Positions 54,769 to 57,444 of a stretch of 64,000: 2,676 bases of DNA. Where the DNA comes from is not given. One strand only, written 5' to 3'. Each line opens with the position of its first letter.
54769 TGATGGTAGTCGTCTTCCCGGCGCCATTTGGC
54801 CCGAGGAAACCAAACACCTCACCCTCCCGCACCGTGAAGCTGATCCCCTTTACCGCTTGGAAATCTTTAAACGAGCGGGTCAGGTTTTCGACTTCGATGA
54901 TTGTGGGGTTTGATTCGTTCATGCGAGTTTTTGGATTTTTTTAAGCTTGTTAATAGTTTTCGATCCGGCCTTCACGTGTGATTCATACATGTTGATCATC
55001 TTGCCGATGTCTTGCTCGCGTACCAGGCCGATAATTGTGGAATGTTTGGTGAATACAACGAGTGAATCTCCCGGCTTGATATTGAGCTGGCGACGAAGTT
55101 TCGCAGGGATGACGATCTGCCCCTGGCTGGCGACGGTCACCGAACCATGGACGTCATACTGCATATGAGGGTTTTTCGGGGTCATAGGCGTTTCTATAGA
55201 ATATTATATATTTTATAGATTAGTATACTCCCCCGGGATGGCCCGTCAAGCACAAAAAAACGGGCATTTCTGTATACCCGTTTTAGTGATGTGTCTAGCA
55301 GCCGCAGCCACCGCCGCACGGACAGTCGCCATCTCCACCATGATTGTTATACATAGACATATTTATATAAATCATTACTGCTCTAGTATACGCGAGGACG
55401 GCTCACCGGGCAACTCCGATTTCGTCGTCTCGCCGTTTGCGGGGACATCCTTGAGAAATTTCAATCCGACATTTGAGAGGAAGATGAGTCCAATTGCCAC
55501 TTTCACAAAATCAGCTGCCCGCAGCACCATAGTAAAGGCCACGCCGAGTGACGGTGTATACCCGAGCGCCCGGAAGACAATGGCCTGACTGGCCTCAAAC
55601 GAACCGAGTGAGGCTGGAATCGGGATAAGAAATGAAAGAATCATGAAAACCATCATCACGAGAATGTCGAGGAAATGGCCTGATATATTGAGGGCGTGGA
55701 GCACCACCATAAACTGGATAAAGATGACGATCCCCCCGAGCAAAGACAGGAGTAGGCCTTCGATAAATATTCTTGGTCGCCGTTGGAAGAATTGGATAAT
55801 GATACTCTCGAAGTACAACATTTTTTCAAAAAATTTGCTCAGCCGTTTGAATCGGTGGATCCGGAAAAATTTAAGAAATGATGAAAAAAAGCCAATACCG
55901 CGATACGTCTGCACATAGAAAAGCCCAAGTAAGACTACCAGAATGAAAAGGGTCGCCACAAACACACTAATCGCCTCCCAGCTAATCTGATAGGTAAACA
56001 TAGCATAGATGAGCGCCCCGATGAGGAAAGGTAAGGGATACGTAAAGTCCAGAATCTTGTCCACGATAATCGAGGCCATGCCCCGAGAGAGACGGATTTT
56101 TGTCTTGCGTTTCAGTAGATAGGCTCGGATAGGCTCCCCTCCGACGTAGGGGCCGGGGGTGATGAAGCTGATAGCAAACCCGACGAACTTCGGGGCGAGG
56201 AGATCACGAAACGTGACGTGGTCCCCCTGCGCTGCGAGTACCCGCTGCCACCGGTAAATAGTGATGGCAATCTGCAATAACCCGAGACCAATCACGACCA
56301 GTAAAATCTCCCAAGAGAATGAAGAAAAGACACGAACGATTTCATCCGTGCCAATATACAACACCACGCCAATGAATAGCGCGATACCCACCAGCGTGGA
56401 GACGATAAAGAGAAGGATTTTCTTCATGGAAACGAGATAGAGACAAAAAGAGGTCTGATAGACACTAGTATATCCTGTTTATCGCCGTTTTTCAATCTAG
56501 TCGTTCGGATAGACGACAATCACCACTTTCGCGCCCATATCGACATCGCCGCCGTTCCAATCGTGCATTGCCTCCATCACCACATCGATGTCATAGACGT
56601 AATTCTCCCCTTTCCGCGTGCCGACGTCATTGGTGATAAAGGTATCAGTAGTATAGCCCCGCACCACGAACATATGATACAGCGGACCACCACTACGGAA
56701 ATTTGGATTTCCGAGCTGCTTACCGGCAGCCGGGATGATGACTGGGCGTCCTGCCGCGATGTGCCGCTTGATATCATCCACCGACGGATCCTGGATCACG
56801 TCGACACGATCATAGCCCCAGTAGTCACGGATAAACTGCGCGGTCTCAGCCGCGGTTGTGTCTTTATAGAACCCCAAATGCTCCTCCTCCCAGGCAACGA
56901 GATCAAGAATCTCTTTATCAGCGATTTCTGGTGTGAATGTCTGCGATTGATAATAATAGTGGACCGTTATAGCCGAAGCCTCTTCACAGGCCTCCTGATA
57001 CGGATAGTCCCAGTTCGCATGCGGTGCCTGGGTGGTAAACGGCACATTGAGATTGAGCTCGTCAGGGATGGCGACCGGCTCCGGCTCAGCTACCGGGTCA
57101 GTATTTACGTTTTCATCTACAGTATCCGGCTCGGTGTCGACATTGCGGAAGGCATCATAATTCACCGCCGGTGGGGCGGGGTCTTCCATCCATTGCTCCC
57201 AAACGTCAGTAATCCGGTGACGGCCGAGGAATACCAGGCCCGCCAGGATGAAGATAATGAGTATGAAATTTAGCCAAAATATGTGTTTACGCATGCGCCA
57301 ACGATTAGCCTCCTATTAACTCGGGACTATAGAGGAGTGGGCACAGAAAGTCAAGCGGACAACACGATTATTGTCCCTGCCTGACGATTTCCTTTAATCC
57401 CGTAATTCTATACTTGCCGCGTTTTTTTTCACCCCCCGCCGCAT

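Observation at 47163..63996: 17 kb uninterrupted minus-strand gene train linking pilin-like Cys-rich proteins, a CheY regulator, an AbrB/ABC-2 module and the C39/zinc-ribbon module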

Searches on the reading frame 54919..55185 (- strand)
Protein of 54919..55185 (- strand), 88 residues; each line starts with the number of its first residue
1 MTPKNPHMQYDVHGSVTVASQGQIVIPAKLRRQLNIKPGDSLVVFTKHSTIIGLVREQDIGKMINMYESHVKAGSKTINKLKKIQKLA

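Call 4: search_protein_families(library=pfam, proteins=[window:54919-55185:-], max_evalue=0.01)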
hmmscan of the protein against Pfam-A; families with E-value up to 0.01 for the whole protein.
window:54919-55185:- (88 aa): 3 families
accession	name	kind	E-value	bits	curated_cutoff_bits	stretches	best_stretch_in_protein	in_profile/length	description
PF04014.23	MazE_antitoxin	-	1.8e-09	37.8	24.7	1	16-47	2-33/48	Antidote-toxin recognition MazE, bacterial antitoxin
PF14250.11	AbrB-like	-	0.005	17.4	25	1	16-46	33-63/70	AbrB-like transcriptional regulator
PF18096.6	Thump_like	-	0.0058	16.9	26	0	14-47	27-62/78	THUMP domain-like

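Call 18: search_protein_families(library=padloc, proteins=[window:54919-55185:-], max_evalue=0.01)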
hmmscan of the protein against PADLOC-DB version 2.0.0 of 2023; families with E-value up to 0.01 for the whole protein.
window:54919-55185:- (88 aa): 1 family
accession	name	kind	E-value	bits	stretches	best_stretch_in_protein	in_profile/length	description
PDLC01991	CARF_m8--CARF_LolE_TM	-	0.0099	12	1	21-64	304-347/810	-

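Call 71: search_protein_families(library=ncbifam, proteins=[window:54919-55185:-], max_evalue=0.00001)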
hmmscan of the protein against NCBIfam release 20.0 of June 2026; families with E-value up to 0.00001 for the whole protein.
window:54919-55185:- (88 aa): 2 families
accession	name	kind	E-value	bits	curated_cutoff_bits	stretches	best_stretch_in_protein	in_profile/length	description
TIGR01439.1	lp_hng_hel_AbrB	domain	8.7e-13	47.8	28.3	1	16-52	2-38/44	transcriptional regulator, AbrB family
NF040962.1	near_HgcAB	equivalog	5.9e-09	35.6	70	1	11-49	3-41/70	HgcAB-associated protein HgcC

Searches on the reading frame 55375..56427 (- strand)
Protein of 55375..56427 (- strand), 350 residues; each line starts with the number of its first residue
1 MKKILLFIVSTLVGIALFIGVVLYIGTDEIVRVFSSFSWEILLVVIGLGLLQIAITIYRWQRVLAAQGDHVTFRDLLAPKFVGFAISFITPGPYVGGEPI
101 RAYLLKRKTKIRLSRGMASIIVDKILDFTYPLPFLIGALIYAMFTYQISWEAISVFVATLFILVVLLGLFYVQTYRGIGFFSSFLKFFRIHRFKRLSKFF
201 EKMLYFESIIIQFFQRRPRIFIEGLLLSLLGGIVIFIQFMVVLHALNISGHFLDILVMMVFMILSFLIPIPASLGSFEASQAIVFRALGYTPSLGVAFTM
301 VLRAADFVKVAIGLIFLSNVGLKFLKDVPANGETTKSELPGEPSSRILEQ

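Call 5: search_protein_families(library=pfam, proteins=[window:55375-56427:-], max_evalue=0.01)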
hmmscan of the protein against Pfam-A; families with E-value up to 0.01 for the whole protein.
window:55375-56427:- (350 aa): 1 family
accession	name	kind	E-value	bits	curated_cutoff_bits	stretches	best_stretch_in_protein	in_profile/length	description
PF03706.18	LPG_synthase_TM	-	1.5e-41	143.3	33.4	1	12-312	2-301/302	Lysylphosphatidylglycerol synthase TM region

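Call 18: search_protein_families(library=padloc, proteins=[window:55375-56427:-], max_evalue=0.01)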
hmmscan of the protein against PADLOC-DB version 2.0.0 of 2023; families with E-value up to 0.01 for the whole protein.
window:55375-56427:- (350 aa): 0 families

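Call 71: search_protein_families(library=ncbifam, proteins=[window:55375-56427:-], max_evalue=0.00001)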
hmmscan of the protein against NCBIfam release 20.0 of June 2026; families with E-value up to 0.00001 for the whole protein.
window:55375-56427:- (350 aa): 3 families
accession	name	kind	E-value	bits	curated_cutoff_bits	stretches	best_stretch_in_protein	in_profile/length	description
TIGR00374.1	TIGR00374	subfamily_domain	6.6e-29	101.3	43.2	1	12-326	2-319/323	flippase-like domain-containing protein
TIGR03476.1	HpnL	subfamily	7.6e-17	61.6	195.65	1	8-314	6-311/318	putative membrane protein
NF053789.1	GlcN_PG_flip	equivalog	4.5e-09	36.1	320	1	1-286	1-283/327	glucosaminyl phosphatidylglycerol flippase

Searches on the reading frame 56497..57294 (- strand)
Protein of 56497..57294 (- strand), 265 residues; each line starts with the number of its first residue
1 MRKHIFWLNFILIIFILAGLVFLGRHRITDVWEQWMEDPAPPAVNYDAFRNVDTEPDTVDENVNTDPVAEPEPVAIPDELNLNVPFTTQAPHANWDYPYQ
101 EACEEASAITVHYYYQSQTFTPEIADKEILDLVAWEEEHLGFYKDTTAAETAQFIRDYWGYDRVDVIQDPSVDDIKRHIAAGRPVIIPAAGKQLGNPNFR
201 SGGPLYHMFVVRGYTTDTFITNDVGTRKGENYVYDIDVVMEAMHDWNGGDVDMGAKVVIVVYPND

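Call 5: search_protein_families(library=pfam, proteins=[window:56497-57294:-], max_evalue=0.01)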
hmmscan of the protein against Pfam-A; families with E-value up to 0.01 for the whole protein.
window:56497-57294:- (265 aa): 1 family
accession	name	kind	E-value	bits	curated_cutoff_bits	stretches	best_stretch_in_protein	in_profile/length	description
PF13529.12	Peptidase_C39_2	-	1.9e-10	41.9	24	1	82-223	1-141/143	Peptidase_C39 like family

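Call 18: search_protein_families(library=padloc, proteins=[window:56497-57294:-], max_evalue=0.01)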
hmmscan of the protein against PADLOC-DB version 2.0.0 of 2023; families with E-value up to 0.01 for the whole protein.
window:56497-57294:- (265 aa): 0 families

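Call 31: find_related_loci(query=A1, collection=genome_contigs, flank=10000)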
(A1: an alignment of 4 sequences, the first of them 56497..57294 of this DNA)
Query A1 (265 aa) in genome_contigs; peptide patterns used: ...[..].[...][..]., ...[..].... (x = any residue, [..] = any of these).
126 stretches matched a pattern; 56 encode a relative of the query (tblastn E <= 1e-3); 56 distinct loci.
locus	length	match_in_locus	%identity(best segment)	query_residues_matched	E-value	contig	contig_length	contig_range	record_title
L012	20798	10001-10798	73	1-264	2e-130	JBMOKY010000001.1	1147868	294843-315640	MAG: Patescibacteria group bacterium isolate Betzabe_MAG010 MAG010_1, whole genome shotgun sequence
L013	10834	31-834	64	1-264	1e-116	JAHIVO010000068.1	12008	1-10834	MAG: Patescibacteria group bacterium isolate MM_PC_MetaG.mb.84 MM_PC_MetaG.mb.84_k141_1147158, whole genome shotgun sequ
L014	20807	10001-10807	63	1-265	6e-115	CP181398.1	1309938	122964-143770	MAG: Candidatus Kerfeldbacteria bacterium isolate MKparc4 chromosome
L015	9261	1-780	62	15-264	2e-111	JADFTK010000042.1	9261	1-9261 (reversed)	MAG: Patescibacteria group bacterium isolate B9T1L10 B9T1L10_NODE12684, whole genome shotgun sequence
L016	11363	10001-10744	60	18-264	7e-98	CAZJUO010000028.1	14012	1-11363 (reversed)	MAG TPA_asm: uncultured Gammaproteobacteria bacterium isolate SRP141376_co4_277 genome assembly, contig: NODE_7350_lengt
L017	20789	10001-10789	53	1-265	3e-97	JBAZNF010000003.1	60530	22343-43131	MAG: Patescibacteria group bacterium isolate SO_2017_LW4_60 scaffold_1326_c1_LW137-91_2017, whole genome shotgun sequenc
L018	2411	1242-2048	53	1-265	1e-100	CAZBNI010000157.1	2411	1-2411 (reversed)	MAG TPA_asm: uncultured Gammaproteobacteria bacterium isolate binchicken_co19_652 genome assembly, contig: NODE_84087_le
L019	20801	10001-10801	55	1-265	2e-95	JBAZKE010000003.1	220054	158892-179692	MAG: Patescibacteria group bacterium isolate SO_2017_LW4_136 scaffold_170_c1_LW137-91_2017, whole genome shotgun sequenc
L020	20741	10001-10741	58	17-265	4e-95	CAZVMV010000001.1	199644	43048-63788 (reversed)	MAG TPA_asm: uncultured Gammaproteobacteria bacterium isolate SRP173033_co2_263 genome assembly, contig: NODE_16_length_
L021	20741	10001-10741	58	17-265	4e-95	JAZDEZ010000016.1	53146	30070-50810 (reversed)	MAG: Patescibacteria group bacterium isolate MEGAHIT-group-0.176 k141_7054145, whole genome shotgun sequence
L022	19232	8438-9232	51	1-264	7e-86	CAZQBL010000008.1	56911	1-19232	MAG TPA_asm: uncultured Gammaproteobacteria bacterium isolate SRP231805_co4_93 genome assembly, contig: k141_332703, who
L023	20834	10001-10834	51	3-265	8e-82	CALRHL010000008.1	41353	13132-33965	MAG: Candidatus Uhrbacteria bacterium RIFOXYB12_FULL_58_10 isolate MaH-04nov19-280 genome assembly, contig: MaH-04nov19-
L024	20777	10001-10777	49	11-265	4e-81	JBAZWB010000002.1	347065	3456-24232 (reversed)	MAG: Patescibacteria group bacterium isolate SO_2017_GW1_267 NODE_224_length_347065_cov_3.428541_OW334_2017, whole genom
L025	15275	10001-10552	64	82-265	2e-81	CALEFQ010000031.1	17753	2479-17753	MAG TPA_asm: uncultured bacterium isolate SRR3330210_bin.98_CONCOCT_v1.1_MAG genome assembly, contig: ERZ724080.3116, wh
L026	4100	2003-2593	62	71-265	6e-80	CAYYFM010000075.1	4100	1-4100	MAG TPA_asm: uncultured Gammaproteobacteria bacterium isolate binchicken_co203_597 genome assembly, contig: k141_2200101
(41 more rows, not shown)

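Call 70: search_solved_structures(query=A1, max_evalue=1)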
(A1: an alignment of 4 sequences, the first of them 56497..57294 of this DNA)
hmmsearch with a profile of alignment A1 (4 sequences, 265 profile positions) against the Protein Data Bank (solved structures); distinct sequences matched with E-value up to 1: 1.
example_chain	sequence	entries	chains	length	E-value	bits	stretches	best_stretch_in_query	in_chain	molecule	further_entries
8h4p_A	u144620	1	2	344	0.14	14.6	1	127-167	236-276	Longiborneol synthase CLM1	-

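Call 71: search_protein_families(library=ncbifam, proteins=[window:56497-57294:-], max_evalue=0.00001)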
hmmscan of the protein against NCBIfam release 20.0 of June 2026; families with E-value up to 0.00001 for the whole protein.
window:56497-57294:- (265 aa): 0 families
